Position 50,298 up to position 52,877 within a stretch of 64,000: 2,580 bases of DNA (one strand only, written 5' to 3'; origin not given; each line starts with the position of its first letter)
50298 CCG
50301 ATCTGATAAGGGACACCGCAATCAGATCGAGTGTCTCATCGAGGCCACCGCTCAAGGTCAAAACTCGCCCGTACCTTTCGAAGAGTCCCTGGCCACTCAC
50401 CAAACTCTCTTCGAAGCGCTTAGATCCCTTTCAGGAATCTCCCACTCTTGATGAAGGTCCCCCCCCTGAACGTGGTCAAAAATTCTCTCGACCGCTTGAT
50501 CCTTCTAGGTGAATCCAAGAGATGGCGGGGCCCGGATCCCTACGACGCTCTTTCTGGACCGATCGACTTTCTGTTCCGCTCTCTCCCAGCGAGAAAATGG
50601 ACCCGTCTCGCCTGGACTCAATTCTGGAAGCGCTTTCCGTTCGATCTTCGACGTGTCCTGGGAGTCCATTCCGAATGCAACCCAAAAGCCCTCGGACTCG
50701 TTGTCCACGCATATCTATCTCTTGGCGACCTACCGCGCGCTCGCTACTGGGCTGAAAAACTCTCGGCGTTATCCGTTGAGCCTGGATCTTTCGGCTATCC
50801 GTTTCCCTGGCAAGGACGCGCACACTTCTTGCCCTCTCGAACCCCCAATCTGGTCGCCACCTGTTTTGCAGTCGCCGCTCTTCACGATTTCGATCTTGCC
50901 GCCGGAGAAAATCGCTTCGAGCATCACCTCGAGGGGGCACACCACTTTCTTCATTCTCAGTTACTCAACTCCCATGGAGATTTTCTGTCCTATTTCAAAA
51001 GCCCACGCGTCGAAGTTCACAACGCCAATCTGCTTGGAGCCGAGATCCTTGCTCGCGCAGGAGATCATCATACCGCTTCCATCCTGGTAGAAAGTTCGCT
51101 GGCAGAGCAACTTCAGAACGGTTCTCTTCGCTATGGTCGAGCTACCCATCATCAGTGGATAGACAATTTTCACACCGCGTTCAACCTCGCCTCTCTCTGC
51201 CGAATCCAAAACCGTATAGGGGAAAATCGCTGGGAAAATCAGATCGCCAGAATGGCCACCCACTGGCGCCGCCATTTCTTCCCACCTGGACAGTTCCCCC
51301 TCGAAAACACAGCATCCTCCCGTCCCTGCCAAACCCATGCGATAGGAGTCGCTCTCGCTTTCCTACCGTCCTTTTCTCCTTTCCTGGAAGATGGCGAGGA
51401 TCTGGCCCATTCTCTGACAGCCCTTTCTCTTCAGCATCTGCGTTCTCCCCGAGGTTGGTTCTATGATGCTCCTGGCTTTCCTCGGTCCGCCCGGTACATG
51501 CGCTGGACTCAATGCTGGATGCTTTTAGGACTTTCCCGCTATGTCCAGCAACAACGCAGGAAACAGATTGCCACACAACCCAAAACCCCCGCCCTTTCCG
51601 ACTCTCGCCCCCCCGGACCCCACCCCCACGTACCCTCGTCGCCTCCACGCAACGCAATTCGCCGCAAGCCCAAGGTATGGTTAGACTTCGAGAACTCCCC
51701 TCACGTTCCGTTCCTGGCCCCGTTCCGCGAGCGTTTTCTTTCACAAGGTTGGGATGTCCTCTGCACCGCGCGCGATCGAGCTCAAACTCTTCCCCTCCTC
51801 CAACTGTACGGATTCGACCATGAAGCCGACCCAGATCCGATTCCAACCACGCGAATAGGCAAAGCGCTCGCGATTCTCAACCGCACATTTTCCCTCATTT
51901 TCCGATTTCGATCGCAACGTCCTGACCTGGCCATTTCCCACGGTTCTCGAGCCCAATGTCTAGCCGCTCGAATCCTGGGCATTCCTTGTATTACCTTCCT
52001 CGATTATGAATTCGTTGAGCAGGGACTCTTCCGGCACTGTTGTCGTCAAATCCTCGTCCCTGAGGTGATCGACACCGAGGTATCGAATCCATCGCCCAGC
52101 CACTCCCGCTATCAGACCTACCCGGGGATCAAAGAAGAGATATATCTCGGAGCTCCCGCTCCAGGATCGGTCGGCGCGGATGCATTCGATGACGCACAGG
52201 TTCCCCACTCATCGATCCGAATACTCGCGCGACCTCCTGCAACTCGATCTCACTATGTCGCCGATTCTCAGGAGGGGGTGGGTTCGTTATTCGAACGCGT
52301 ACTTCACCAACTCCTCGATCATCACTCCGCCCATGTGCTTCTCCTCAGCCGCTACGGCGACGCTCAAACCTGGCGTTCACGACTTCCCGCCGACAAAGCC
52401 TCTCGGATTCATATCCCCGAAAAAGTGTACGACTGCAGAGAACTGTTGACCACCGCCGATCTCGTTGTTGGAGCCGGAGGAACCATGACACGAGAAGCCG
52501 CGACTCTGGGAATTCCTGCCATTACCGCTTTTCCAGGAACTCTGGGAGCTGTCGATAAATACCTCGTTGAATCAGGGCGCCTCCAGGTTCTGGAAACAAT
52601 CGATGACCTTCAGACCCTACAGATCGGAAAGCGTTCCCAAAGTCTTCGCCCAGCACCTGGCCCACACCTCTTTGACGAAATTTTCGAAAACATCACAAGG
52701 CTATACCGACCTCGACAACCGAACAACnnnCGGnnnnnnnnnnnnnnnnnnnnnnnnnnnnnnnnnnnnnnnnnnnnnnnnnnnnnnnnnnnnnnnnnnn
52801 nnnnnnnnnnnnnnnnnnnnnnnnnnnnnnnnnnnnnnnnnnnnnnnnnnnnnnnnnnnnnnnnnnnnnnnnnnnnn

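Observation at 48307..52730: Bi-domain (MDR + Gfo/Idh/MocA) oxidoreductase coupled to a 760-aa fusion with GT-B-like C-terminus: candidate sugar-modifying module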

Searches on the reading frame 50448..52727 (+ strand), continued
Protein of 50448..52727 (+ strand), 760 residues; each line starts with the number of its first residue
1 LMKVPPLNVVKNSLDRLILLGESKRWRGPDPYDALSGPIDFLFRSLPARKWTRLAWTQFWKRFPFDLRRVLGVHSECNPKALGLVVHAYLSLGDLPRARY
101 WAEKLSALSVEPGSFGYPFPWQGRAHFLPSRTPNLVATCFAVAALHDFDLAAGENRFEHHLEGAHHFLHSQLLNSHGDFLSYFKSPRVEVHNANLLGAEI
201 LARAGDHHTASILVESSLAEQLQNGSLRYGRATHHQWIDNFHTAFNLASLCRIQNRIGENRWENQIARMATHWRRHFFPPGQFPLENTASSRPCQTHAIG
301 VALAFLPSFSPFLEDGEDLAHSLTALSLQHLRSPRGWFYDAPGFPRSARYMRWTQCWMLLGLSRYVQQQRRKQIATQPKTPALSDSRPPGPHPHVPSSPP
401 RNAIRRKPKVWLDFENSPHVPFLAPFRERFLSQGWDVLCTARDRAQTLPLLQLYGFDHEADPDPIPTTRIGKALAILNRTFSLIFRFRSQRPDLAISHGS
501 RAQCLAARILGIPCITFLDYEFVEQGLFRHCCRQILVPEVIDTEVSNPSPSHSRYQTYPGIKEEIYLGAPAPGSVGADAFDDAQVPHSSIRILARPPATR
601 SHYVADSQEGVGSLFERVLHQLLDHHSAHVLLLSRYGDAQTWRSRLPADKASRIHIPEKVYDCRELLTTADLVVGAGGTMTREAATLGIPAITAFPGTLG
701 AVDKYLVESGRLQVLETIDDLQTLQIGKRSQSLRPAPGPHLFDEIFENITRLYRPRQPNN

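Call 59: search_protein_families(library=pfam, proteins=[P0162, P0169, P0192, P0211, P0267, P0164, P0172, P0266, P0171, P0209], max_evalue=0.0001)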
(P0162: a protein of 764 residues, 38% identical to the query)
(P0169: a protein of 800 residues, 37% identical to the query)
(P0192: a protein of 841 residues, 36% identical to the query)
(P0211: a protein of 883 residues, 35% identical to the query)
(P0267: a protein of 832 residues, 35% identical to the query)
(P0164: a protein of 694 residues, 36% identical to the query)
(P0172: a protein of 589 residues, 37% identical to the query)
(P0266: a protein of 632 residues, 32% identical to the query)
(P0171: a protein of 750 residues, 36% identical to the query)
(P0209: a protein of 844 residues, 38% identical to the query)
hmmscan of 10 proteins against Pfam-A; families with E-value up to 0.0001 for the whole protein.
P0162 (764 aa): 6 families
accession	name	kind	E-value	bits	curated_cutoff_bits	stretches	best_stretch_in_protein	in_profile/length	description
PF04007.18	DUF354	-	1.4e-47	163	22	1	412-732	2-327/349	Protein of unknown function (DUF354)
PF00534.26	Glycos_transf_1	-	6.6e-25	88.1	26.4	1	197-360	11-171/172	Glycosyl transferases group 1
PF13692.12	Glyco_trans_1_4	-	8.3e-22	78.4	27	1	201-346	2-141/142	Glycosyl transferases group 1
PF13579.12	Glyco_trans_4_4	-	4.3e-21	76.3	29.7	1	11-176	5-151/158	Glycosyl transferase 4-like domain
PF13439.12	Glyco_transf_4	-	1.7e-15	57.9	28.5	1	12-169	7-150/170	Glycosyltransferase Family 4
PF13477.12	Glyco_trans_4_2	-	6.1e-06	26.9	23.4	1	13-125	13-114/139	Glycosyl transferase 4-like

P0169 (800 aa): 3 families
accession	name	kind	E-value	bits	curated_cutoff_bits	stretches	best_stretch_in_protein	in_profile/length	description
PF04007.18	DUF354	-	1.8e-44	152.7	22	1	461-775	2-322/349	Protein of unknown function (DUF354)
PF01522.26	Polysacc_deac_1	-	4.4e-15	56.2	23.1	1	37-131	20-115/124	Polysaccharide deacetylase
PF02350.25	Epimerase_2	-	3.4e-05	23.3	30.6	0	660-784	202-328/347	UDP-N-acetylglucosamine 2-epimerase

P0192 (841 aa): 1 family
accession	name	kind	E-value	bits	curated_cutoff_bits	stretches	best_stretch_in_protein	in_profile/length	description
PF04007.18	DUF354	-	1.6e-35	123.3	22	1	498-805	3-314/349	Protein of unknown function (DUF354)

P0211 (883 aa): 3 families
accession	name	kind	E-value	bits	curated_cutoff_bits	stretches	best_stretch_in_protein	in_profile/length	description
PF04007.18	DUF354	-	1.2e-40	140.1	22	1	533-847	3-325/349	Protein of unknown function (DUF354)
PF13440.11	Polysacc_synt_3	-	4.3e-16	59.5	23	1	64-368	2-291/293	Polysaccharide biosynthesis protein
PF01943.22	Polysacc_synt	-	4.6e-12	46.4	28.2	1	40-317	2-270/274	Polysaccharide biosynthesis protein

P0267 (832 aa): 1 family
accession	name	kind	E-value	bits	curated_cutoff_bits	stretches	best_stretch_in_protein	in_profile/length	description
PF04007.18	DUF354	-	1.6e-43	149.6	22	1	491-828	1-346/349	Protein of unknown function (DUF354)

P0164 (694 aa): 1 family
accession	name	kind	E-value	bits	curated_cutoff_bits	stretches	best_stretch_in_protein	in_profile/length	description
PF04007.18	DUF354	-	3.1e-38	132.2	22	1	327-639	2-320/349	Protein of unknown function (DUF354)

P0172 (589 aa): 1 family
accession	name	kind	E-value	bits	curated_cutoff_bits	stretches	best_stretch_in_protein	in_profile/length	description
PF04007.18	DUF354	-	2.7e-38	132.4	22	1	248-584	2-345/349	Protein of unknown function (DUF354)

P0266 (632 aa): 1 family
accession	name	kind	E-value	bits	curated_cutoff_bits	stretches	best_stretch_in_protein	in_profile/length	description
PF04007.18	DUF354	-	1.6e-37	129.8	22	1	287-591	3-314/349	Protein of unknown function (DUF354)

P0171 (750 aa): 1 family
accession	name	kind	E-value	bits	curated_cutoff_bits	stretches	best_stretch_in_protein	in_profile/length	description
PF04007.18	DUF354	-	3e-41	142.1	22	1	7-314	2-314/349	Protein of unknown function (DUF354)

P0209 (844 aa): 3 families
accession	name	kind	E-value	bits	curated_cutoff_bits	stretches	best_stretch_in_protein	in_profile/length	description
PF04007.18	DUF354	-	3e-42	145.4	22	1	2-311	2-313/349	Protein of unknown function (DUF354)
PF13439.12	Glyco_transf_4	-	4.2e-05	24.1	28.5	1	19-108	11-100/170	Glycosyltransferase Family 4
PF13579.12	Glyco_trans_4_4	-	8.6e-05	23.4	29.7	1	18-108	9-98/158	Glycosyl transferase 4-like domain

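Call 68: find_homologous_proteins(query=P0029, max_evalue=0.001)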
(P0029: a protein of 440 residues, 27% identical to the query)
Query P0029 (440 aa): 157 proteins with E <= 0.001 among 8000 candidates; the best 120 are listed.
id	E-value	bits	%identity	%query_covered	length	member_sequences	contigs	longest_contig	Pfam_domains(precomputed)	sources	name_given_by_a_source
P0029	6.4e-284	960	100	100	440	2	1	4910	-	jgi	jgi:polysaccharide biosynthesis protein VpsJ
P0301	6.5e-185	633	76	92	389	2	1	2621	-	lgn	-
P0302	2.5e-169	582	69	94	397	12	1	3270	-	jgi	-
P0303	1.4e-167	576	69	93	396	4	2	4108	-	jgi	-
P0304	7.9e-167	574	68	93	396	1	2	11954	-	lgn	-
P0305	1.4e-165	570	69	94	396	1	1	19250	-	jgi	jgi:polysaccharide biosynthesis protein VpsJ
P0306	2.9e-165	569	69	90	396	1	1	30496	-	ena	-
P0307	1.6e-164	566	69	92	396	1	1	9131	-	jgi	jgi:hypothetical protein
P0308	2.5e-164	566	69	88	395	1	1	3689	-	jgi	jgi:hypothetical protein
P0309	5.4e-164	565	67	90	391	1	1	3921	-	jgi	jgi:polysaccharide biosynthesis protein VpsJ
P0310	7.2e-164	564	68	93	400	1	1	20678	-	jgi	jgi:polysaccharide biosynthesis protein VpsJ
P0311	3.3e-163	562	68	88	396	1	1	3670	-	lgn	-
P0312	4.1e-163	562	67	93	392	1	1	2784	-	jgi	jgi:hypothetical protein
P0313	7.6e-163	561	67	93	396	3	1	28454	-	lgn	-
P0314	2.3e-162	559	66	93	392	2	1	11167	-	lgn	-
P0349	9.1e-145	501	61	92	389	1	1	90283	-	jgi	jgi:polysaccharide biosynthesis protein VpsJ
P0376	1.5e-104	369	58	77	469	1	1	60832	PF04007.18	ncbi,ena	-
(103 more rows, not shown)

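Call 92: search_protein_families(library=ncbifam, proteins=[P0019, L003:7701-8786:+], max_evalue=0.001)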
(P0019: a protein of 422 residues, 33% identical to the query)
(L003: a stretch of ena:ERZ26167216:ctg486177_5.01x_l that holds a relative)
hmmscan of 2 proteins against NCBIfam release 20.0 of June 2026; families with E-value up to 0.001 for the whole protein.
P0019 (422 aa): 0 families

L003:7701-8786:+ (362 aa): 0 families

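Call 93: find_encoding_contigs(protein=P0001, flank=10000, max_places=4)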
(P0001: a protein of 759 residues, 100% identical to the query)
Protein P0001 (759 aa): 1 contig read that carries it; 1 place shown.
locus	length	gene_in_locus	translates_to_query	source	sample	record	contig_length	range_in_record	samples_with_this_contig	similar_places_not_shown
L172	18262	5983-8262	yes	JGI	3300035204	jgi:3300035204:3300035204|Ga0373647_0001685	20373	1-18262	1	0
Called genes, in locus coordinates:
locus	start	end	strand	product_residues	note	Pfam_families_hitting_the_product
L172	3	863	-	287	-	?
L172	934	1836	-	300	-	PF01040:UbiA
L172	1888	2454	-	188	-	PF00565:SNase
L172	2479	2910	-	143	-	PF00216:Bac_DNA_binding, PF18291:HU-HIG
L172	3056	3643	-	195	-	-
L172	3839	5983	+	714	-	PF00107:ADH_zinc_N, PF01408:GFO_IDH_MocA, PF22725:GFO_IDH_MocA_C3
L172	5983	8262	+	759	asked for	PF04007:DUF354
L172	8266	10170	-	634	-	PF00005:ABC_tran, PF02463:SMC_N, PF03193:RsgA_GTPase (faint), PF13191:AAA_16 (faint), PF13555:AAA_29 (faint), PF12848:ABC_tran_Xtn, PF00005:ABC_tran, PF16326:ABC_tran_CTD, +8 more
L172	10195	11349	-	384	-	PF01053:Cys_Met_Meta_PP, PF00155:Aminotran_1_2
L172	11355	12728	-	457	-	PF00291:PALP, PF00571:CBS (weak)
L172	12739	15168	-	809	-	PF13513:HEAT_EZ (faint), PF03130:HEAT_PBS (faint), PF02985:HEAT (faint), PF13646:HEAT_2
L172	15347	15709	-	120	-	-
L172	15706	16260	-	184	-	PF07638:Sigma70_ECF (weak), PF04542:Sigma70_r2, PF08281:Sigma70_r4_2, PF04545:Sigma70_r4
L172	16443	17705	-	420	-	PF04734:Ceramidase_alk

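Call 94: find_encoding_contigs(protein=P0151, flank=10000, max_places=3)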
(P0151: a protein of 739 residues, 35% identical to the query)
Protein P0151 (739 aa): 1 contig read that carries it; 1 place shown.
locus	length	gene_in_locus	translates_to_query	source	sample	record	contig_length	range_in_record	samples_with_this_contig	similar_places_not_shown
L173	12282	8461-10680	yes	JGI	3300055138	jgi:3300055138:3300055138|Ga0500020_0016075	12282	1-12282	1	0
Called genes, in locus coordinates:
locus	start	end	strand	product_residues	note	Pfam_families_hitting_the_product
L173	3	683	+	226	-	?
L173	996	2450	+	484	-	PF05598:DUF772, PF01609:DDE_Tnp_1, PF13751:DDE_Tnp_1_6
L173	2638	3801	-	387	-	PF08442:ATP-grasp_2, PF13549:ATP-grasp_5, PF24948:Citrate_synth_N, PF00549:Ligase_CoA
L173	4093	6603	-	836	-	PF17517:IgGFc_binding, PF00963:Cohesin (weak)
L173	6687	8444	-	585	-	PF17517:IgGFc_binding, PF18962:Por_Secre_tail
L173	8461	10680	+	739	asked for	PF04007:DUF354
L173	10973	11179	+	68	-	PF10049:DUF2283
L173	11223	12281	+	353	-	?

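Call 101: find_encoding_contigs(protein=P0349, flank=10000, max_places=1)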
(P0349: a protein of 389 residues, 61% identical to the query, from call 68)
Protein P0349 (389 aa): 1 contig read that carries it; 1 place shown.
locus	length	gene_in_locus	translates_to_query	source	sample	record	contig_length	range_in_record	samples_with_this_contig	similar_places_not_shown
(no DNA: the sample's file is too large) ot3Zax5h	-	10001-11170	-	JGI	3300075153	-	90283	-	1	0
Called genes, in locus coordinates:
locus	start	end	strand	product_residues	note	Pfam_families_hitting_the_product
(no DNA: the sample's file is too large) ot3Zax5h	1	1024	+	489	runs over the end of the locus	PF04932:Wzy_C (weak)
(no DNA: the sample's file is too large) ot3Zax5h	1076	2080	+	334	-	PF00535:Glycos_transf_2, PF13641:Glyco_tranf_2_3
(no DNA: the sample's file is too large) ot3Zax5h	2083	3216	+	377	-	PF13439:Glyco_transf_4, PF20706:GT4-conflict, PF00534:Glycos_transf_1, PF13692:Glyco_trans_1_4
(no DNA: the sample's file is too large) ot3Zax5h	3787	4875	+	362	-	PF13439:Glyco_transf_4 (weak), PF13579:Glyco_trans_4_4 (weak), PF20706:GT4-conflict, PF00534:Glycos_transf_1, PF13692:Glyco_trans_1_4, PF13524:Glyco_trans_1_2 (weak)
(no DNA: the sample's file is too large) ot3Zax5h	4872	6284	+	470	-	PF27533:CapK_C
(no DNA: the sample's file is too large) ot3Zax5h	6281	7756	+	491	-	PF04015:DUF362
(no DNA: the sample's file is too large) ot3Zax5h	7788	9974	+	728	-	PF02254:TrkA_N (weak), PF00107:ADH_zinc_N, PF13602:ADH_zinc_N_2 (weak), PF01408:GFO_IDH_MocA, PF02894:GFO_IDH_MocA_C (faint), PF22725:GFO_IDH_MocA_C3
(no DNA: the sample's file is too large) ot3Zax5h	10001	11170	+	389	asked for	-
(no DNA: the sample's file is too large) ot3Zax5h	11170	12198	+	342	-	PF04007:DUF354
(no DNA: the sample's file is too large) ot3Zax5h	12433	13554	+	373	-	PF01041:DegT_DnrJ_EryC1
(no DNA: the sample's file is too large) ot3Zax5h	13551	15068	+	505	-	PF02397:Bac_transf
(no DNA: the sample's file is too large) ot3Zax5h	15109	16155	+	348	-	PF01408:GFO_IDH_MocA, PF02894:GFO_IDH_MocA_C, PF22725:GFO_IDH_MocA_C3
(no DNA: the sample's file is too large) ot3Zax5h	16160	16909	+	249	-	PF25084:LbH_EIF2B (faint), PF25087:GMPPB_C (faint), PF00132:Hexapep, PF14602:Hexapep_2 (weak)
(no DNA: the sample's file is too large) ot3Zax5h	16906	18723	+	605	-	PF02706:Wzz (weak), PF09140:MipZ (faint)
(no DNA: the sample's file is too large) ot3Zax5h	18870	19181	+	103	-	PF07704:PSK_trans_fac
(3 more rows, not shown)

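Call 102: find_encoding_contigs(protein=P0153, flank=10000, max_places=1)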
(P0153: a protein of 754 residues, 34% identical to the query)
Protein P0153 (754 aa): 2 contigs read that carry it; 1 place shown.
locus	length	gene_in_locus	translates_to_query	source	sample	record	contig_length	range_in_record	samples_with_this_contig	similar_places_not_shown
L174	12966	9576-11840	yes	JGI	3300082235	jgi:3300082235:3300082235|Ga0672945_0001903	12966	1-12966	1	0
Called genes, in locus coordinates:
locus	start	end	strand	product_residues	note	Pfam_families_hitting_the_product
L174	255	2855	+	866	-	-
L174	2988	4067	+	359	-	-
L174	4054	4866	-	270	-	PF01522:Polysacc_deac_1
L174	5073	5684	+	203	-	PF07638:Sigma70_ECF (faint), PF04542:Sigma70_r2, PF08281:Sigma70_r4_2, PF04545:Sigma70_r4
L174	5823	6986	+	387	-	PF00155:Aminotran_1_2 (weak), PF01041:DegT_DnrJ_EryC1, PF01212:Beta_elim_lyase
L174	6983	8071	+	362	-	PF01408:GFO_IDH_MocA, PF02894:GFO_IDH_MocA_C, PF22725:GFO_IDH_MocA_C3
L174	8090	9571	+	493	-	PF02397:Bac_transf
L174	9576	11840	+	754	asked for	PF04007:DUF354, PF13439:Glyco_transf_4 (weak)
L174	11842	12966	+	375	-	?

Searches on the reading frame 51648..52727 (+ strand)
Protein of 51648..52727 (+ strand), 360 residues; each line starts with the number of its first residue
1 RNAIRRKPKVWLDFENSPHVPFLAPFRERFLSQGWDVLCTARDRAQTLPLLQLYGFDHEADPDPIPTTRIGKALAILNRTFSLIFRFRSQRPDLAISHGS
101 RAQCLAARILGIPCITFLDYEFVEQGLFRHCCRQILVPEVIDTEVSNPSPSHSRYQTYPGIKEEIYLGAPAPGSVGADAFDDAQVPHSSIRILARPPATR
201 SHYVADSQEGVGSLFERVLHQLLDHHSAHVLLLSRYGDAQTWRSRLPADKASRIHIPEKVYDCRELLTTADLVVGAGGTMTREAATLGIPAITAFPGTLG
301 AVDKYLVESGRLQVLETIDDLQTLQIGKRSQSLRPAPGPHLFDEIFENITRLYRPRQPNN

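Call 61: search_solved_structures(query=A2, max_evalue=10, show_alignments=3)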
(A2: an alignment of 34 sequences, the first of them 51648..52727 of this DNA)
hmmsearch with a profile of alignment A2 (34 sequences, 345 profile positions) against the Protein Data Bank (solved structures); distinct sequences matched with E-value up to 10: 5.
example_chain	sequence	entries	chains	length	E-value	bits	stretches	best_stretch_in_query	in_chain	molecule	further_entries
7mwq_B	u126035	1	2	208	0.2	13.9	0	34-88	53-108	LHD29B53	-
7mwq_A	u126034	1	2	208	0.28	13.5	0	35-88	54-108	LHD29A53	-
9khy_a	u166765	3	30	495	0.5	12.7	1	113-170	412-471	Tail sheath protein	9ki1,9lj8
2efv_A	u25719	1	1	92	0.58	12.5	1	194-260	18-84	Hypothetical protein MJ0366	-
4bfc_A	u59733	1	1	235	0.79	12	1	184-237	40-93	3-DEOXY-D-MANNO-OCTULOSONIC-ACID TRANSFERASE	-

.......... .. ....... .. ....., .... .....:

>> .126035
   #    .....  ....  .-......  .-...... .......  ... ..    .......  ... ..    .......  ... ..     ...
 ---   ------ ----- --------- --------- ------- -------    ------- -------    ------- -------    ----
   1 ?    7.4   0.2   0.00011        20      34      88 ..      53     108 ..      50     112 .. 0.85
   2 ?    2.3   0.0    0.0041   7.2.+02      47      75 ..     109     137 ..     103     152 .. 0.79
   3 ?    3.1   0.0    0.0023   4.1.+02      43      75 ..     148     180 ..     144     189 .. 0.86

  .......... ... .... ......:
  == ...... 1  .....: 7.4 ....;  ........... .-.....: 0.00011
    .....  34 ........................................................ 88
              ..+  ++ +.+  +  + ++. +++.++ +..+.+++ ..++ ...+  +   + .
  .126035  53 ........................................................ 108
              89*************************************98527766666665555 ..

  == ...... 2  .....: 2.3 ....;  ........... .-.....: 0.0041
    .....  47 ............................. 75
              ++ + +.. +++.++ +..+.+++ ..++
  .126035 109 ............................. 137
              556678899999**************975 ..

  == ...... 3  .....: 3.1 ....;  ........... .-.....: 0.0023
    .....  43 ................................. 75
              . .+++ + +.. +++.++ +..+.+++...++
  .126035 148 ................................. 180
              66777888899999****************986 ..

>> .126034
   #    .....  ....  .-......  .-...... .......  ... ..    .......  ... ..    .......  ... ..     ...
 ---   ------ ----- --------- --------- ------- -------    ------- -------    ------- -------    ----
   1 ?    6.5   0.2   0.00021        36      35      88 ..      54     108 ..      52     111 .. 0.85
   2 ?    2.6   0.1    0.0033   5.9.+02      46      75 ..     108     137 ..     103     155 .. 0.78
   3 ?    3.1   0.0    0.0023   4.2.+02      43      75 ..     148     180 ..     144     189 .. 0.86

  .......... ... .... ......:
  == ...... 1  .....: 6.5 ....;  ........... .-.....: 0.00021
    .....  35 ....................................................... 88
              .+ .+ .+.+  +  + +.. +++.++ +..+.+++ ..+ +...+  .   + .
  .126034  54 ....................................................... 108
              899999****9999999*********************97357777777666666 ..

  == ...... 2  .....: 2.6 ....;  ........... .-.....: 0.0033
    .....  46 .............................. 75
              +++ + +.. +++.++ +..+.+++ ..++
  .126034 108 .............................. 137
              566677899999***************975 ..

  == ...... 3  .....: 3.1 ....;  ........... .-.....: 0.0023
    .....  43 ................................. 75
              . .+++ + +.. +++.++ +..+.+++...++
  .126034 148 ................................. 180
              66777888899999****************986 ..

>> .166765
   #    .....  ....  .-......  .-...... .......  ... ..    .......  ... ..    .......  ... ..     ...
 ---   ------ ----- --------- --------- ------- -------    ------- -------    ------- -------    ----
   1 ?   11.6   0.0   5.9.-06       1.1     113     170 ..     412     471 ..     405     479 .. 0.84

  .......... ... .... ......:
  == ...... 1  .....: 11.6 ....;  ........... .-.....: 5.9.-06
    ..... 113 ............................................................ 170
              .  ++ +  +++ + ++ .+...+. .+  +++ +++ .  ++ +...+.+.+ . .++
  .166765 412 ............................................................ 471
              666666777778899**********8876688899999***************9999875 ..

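Call 76: predict_structure(alignment_id=A3)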
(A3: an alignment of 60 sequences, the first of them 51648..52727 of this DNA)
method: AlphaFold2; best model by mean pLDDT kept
length: 360 residues; sequences in the alignment: 60
mean_pLDDT: 91.4   pTM: 0.92
mean pLDDT of the five models: 91.4, 90.9, 90.6, 90.6, 89.6
residues with pLDDT >= 90: 287; 70-90: 43; 50-70: 29; < 50: 1
segments of 3 or more residues with pLDDT < 50: none
pLDDT, mean of each block of 10 residues (from residue 1): 80 97 97 98 95 96 90 96 97 97 98 95 91 95 66 88 94 75 97 93 63 91 98 91 95 96 94 96 97 95 97 97 96 84 95 69
secondary structure, 60 per line:
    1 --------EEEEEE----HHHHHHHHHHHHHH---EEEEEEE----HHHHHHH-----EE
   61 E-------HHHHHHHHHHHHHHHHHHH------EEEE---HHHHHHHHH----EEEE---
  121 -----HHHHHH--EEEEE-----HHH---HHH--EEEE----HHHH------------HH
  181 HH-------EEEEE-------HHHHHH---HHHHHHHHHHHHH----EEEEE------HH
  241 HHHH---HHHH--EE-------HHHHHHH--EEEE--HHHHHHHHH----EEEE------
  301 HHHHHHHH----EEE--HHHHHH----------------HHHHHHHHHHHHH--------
elements in order: E9-14 H19-32 E36-42 H47-53 E59-61 H69-87 E94-97 H101-109 E114-117 H126-131 E134-138 E155-158 H163-166 H179-182 E190-194 H202-207 H211-223 E228-232 H239-244 H248-251 H263-269 E272-275 H278-286 E291-294 H301-308 E313-315 H318-323 H340-352
